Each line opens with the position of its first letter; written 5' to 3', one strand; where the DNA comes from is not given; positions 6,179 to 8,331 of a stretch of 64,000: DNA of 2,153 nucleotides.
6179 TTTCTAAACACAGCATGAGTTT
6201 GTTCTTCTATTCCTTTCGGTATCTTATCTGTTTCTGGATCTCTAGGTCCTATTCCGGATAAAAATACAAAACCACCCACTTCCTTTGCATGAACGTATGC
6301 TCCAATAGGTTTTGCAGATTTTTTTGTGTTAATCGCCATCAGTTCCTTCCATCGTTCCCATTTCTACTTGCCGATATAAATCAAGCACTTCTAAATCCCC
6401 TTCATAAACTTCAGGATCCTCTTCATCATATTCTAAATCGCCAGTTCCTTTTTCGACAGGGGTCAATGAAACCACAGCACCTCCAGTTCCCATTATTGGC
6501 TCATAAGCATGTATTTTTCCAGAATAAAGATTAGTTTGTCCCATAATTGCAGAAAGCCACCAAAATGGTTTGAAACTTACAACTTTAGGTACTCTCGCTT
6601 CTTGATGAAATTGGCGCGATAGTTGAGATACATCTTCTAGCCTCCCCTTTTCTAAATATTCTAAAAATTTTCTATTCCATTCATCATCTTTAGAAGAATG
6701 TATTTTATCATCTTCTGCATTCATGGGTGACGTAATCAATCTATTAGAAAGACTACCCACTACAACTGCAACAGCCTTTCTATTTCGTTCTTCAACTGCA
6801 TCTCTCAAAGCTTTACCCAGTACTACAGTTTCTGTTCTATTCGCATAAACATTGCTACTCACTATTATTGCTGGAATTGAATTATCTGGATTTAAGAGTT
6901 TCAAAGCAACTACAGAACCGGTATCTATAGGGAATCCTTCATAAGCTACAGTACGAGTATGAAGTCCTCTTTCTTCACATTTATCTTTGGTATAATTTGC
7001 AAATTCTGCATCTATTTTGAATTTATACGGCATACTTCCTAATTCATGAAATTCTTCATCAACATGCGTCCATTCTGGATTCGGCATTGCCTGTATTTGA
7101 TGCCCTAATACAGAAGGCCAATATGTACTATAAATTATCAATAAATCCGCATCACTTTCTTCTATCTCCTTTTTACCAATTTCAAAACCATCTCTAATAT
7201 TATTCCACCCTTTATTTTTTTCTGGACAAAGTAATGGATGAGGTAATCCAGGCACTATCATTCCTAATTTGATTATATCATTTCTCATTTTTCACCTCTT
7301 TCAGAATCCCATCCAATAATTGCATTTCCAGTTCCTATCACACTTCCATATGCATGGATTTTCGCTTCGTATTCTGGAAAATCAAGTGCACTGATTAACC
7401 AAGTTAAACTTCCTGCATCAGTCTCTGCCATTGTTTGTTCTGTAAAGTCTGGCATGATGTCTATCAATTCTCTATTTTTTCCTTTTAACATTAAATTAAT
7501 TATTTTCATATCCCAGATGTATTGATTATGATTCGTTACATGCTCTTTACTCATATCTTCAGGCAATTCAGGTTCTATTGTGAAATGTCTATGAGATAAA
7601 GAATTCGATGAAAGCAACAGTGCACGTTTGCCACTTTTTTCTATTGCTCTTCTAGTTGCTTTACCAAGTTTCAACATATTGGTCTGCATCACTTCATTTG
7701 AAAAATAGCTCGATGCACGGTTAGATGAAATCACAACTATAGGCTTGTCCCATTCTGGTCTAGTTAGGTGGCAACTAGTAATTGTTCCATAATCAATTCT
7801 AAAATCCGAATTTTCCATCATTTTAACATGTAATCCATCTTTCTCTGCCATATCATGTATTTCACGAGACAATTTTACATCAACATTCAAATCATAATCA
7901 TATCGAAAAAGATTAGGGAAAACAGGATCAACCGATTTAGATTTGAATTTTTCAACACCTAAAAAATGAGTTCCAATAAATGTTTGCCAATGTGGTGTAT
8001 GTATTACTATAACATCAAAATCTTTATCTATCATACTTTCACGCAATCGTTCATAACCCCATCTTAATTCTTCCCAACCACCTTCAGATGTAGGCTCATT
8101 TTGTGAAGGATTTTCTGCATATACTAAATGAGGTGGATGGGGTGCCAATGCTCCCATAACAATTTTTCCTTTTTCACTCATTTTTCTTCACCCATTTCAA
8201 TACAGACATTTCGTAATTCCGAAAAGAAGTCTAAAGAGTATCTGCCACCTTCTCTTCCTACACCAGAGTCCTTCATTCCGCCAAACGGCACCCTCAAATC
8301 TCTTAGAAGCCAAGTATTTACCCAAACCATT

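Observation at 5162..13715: Nine-gene, translationally coupled operon joining tryptophan 2,3-dioxygenase to an amn/nba-type aminophenol meta-cleavage module: candidate undescribed archaeal aromatic-amine/tryptophan catabolic pathway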

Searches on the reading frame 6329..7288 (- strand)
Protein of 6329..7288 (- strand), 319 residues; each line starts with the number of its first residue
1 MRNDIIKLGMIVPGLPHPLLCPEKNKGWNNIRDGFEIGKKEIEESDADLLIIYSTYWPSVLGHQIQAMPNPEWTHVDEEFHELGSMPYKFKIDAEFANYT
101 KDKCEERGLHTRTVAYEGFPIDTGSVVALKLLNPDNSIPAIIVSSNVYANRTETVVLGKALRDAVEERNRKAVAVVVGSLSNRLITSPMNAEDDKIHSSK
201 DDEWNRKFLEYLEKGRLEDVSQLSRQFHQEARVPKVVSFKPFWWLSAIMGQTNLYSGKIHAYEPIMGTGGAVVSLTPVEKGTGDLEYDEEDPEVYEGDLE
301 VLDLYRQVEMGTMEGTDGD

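Call 3: search_protein_families(library=pfam, proteins=[window:6329-7288:-], max_evalue=0.01)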
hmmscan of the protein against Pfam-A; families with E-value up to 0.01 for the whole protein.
window:6329-7288:- (319 aa): 1 family
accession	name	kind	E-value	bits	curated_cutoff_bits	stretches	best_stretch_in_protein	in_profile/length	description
PF02900.23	LigB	-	6.1e-21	75.1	26.3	1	22-268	17-264/269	Catalytic LigB subunit of aromatic ring-opening dioxygenase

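Call 4: search_protein_families(library=ncbifam, proteins=[window:6329-7288:-], max_evalue=0.01)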
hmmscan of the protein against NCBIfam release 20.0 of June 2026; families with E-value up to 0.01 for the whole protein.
window:6329-7288:- (319 aa): 3 families
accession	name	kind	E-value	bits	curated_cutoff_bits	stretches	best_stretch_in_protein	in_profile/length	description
TIGR02298.1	HpaD_Fe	equivalog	5e-18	65.5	315.95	1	36-215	40-222/284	3,4-dihydroxyphenylacetate 2,3-dioxygenase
NF009902.0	PRK13365.1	subfamily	0.0012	17.8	299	1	90-278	94-278/298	class III extradiol dioxygenase family protein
NF009910.0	PRK13370.1-4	equivalog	0.0091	15.2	291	0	201-227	233-259/312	3-carboxyethylcatechol 2,3-dioxygenase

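Call 15: search_solved_structures(query=window:6329-7288:-, max_evalue=0.01, show_alignments=2)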
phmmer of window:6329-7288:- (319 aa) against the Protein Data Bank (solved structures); distinct sequences matched with E-value up to 0.01: 11.
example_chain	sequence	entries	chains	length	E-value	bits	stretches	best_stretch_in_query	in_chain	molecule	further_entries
3vsg_A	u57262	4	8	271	8e-41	143.8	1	9-274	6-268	2-amino-5-chlorophenol 1,6-dioxygenase alpha subunit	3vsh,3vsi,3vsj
7txy_A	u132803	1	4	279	1.2e-40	143.2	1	7-274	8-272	2-amino-5-chlorophenol 1,6-dioxygenase subunit alpha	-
8ihg_B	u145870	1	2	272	1.9e-39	139.3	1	9-275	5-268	2-aminophenol 1,6-dioxygenase alpha subunit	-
8ihg_A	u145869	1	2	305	6.2e-30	108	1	16-281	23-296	2-aminophenol 1,6-dioxygenase beta subunit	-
7txy_B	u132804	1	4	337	3.1e-26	95.9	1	18-278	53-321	2-aminophenol 1,6-dioxygenase subunit beta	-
3vsg_B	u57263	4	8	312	2.6e-25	92.8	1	17-274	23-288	2-amino-5-chlorophenol 1,6-dioxygenase beta subunit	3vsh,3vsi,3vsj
9kfx_A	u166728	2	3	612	0.0026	20.6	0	203-263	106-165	Synthetic PPR-DYW protein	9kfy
4wsl_A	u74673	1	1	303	0.0032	20.2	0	215-241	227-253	Pentatricopeptide repeat protein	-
8iq8_A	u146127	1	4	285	0.0043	19.9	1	33-206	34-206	3,4-dihydroxyphenylacetate 2,3-dioxygenase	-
29ky_A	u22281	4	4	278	0.0053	19.5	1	31-221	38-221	4,5-DOPA dioxygenase extradiol 1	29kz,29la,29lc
4wn4_A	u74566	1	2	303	0.0063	19.3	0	214-295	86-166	Pentatricopeptide repeat protein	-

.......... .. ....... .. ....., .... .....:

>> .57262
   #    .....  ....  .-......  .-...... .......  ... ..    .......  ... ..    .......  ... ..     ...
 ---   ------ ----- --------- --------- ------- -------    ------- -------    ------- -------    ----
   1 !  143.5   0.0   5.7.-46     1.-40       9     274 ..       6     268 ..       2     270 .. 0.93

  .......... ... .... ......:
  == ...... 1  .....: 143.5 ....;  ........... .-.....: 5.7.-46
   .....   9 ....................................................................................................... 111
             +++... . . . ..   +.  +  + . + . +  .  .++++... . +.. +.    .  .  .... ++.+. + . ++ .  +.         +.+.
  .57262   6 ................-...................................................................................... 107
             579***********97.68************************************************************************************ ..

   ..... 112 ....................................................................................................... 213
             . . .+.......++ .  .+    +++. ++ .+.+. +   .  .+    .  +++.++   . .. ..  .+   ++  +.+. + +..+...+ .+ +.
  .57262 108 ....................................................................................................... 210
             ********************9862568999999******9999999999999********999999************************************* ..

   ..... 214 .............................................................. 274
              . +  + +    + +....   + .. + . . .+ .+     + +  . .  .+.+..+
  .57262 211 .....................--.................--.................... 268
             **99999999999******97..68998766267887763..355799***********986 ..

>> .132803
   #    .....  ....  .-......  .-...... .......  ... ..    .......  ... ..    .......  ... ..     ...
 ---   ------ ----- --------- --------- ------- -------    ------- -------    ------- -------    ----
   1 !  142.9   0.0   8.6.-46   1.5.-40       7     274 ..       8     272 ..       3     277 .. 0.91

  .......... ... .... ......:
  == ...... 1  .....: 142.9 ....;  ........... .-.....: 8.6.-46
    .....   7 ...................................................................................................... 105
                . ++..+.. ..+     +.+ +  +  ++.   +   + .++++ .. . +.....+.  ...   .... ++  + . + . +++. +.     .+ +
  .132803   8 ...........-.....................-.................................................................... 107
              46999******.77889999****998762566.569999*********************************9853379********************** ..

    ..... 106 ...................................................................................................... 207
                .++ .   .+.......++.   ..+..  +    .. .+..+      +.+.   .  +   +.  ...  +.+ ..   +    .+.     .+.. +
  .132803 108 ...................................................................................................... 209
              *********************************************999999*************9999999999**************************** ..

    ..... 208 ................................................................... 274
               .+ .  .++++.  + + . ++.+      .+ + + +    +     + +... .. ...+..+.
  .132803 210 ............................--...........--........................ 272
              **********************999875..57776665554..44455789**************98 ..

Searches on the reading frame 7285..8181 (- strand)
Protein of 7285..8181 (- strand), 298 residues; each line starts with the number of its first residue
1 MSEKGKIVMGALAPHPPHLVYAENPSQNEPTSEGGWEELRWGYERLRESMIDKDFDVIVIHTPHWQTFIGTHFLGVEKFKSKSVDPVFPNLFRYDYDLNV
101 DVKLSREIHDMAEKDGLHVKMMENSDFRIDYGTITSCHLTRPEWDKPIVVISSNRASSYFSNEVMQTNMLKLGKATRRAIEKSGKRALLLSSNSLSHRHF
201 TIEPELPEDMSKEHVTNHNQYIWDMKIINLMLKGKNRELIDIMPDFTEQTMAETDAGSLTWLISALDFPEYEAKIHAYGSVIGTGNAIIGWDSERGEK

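Call 3: search_protein_families(library=pfam, proteins=[window:7285-8181:-], max_evalue=0.01)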
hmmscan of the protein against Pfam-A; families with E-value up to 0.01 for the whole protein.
window:7285-8181:- (298 aa): 1 family
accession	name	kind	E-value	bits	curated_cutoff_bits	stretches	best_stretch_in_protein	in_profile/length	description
PF02900.23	LigB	-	1.1e-23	84.1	26.3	1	11-266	3-244/269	Catalytic LigB subunit of aromatic ring-opening dioxygenase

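Call 4: search_protein_families(library=ncbifam, proteins=[window:7285-8181:-], max_evalue=0.01)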
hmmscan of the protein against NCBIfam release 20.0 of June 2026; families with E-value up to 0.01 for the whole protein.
window:7285-8181:- (298 aa): 3 families
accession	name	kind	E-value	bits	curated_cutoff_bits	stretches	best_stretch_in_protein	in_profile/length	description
TIGR02298.1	HpaD_Fe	equivalog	9.6e-26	90.9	315.95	1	5-277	4-265/284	3,4-dihydroxyphenylacetate 2,3-dioxygenase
NF009910.0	PRK13370.1-4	equivalog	7.1e-05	22.1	291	1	39-198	27-180/312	3-carboxyethylcatechol 2,3-dioxygenase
NF009909.0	PRK13370.1-3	subfamily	0.0073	15.7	286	0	36-271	23-260/286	3-carboxyethylcatechol 2,3-dioxygenase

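Call 14: search_solved_structures(query=window:7285-8181:-, max_evalue=0.01, show_alignments=2)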
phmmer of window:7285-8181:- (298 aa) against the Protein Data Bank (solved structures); distinct sequences matched with E-value up to 0.01: 7.
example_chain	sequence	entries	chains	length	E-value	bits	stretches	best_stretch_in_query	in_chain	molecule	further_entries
3vsg_B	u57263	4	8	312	9.2e-107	359.8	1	4-294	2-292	2-amino-5-chlorophenol 1,6-dioxygenase beta subunit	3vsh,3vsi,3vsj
8ihg_A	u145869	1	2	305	4.3e-106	357.6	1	4-293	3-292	2-aminophenol 1,6-dioxygenase beta subunit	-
7txy_B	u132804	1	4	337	3.4e-93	315.3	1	6-294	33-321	2-aminophenol 1,6-dioxygenase subunit beta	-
7txy_A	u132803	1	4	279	1.8e-17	66.7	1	2-292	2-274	2-amino-5-chlorophenol 1,6-dioxygenase subunit alpha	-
8ihg_B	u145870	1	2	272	3.3e-16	62.5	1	35-290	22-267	2-aminophenol 1,6-dioxygenase alpha subunit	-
3vsg_A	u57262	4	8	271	2.2e-14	56.6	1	34-290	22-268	2-amino-5-chlorophenol 1,6-dioxygenase alpha subunit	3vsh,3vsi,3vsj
8iq8_A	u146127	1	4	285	1.1e-10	44.4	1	5-273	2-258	3,4-dihydroxyphenylacetate 2,3-dioxygenase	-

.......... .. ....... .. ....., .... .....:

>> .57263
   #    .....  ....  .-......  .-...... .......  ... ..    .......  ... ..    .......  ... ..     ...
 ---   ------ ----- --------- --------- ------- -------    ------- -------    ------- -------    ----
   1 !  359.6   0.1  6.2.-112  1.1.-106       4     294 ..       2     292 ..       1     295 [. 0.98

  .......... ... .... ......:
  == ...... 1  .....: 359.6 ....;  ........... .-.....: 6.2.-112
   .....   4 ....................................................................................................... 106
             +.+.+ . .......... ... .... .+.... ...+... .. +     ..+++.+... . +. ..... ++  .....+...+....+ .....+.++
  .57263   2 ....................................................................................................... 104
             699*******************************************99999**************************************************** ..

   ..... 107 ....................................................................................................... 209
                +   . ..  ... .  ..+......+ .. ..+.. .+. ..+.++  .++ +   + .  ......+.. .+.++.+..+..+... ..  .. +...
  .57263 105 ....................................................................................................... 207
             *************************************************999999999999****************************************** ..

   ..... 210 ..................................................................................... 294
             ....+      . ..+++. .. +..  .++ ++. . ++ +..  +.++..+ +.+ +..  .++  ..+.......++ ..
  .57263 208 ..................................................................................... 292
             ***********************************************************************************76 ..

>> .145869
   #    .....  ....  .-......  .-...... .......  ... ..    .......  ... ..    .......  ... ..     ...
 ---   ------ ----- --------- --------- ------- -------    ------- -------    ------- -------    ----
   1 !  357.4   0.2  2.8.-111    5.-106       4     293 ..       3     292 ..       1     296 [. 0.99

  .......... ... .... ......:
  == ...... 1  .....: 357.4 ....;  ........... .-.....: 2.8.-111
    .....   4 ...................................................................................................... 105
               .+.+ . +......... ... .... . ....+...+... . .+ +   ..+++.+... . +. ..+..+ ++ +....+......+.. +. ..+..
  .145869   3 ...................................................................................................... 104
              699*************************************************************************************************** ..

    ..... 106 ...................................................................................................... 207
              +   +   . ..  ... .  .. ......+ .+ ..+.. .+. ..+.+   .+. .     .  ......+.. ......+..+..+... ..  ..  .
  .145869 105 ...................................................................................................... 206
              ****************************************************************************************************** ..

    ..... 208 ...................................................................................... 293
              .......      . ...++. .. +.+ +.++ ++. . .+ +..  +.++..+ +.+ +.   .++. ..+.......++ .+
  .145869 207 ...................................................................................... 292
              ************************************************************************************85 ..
